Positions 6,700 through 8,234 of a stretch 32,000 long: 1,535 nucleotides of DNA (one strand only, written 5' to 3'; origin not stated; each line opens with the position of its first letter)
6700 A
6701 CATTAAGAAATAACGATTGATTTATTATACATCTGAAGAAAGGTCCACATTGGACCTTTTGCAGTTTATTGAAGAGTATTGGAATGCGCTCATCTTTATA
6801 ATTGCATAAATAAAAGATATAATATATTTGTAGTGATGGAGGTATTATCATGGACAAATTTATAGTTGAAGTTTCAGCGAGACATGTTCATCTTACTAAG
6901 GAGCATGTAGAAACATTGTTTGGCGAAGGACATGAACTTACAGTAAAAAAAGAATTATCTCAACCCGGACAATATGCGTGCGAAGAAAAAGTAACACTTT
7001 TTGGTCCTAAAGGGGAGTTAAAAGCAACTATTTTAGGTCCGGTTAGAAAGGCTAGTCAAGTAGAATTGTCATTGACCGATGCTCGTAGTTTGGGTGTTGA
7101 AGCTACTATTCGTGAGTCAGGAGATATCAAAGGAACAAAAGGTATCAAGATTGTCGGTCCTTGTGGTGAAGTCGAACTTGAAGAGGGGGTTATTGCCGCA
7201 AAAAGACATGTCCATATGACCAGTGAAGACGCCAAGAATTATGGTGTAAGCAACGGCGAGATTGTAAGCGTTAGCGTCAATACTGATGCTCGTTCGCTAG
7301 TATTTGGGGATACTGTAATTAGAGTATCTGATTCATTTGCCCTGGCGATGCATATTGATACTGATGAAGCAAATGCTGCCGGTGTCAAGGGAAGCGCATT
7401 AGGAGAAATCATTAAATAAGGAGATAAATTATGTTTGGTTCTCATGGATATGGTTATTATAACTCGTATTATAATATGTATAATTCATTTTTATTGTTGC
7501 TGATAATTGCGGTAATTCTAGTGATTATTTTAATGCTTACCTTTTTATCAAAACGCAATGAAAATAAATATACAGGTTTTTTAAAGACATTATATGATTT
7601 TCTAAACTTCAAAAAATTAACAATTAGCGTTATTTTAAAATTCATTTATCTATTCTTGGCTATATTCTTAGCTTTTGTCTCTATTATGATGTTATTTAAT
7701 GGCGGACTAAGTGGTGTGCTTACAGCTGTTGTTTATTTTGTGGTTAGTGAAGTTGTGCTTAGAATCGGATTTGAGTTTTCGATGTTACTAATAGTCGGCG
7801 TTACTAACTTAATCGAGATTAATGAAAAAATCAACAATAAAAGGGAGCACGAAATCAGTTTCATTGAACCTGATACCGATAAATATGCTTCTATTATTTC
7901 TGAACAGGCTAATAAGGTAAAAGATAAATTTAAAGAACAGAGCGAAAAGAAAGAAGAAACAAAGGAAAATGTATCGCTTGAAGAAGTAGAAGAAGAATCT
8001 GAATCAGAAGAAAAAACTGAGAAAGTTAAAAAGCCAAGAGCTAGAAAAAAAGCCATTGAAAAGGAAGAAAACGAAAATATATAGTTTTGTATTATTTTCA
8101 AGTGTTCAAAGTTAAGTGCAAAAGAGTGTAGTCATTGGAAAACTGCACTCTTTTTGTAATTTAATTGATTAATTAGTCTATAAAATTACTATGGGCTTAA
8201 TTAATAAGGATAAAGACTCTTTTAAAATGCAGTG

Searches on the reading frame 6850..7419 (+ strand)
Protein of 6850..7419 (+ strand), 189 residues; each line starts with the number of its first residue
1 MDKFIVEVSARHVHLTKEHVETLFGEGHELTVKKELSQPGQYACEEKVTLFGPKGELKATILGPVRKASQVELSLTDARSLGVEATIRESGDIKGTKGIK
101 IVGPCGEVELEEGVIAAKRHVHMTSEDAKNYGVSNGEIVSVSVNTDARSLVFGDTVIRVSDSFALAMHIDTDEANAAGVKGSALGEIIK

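Call 62: search_protein_families(library=pfam, proteins=[window:6850-7419:+], max_evalue=0.001)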
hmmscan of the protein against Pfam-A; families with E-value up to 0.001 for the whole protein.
window:6850-7419:+ (189 aa): 1 family
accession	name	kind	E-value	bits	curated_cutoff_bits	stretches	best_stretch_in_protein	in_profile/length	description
PF06130.18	PTAC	-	3e-80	268.6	25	1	6-180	2-176/176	Phosphate propanoyltransferase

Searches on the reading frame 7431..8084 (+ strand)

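Call 62: search_protein_families(library=pfam, proteins=[window:7431-8084:+], max_evalue=0.001)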
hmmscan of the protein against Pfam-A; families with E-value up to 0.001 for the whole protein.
window:7431-8084:+ (217 aa): 1 family
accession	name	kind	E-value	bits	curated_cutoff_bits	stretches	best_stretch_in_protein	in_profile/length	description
PF14110.11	DUF4282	-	0.00046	21.2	27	0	58-130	2-84/86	Domain of unknown function (DUF4282)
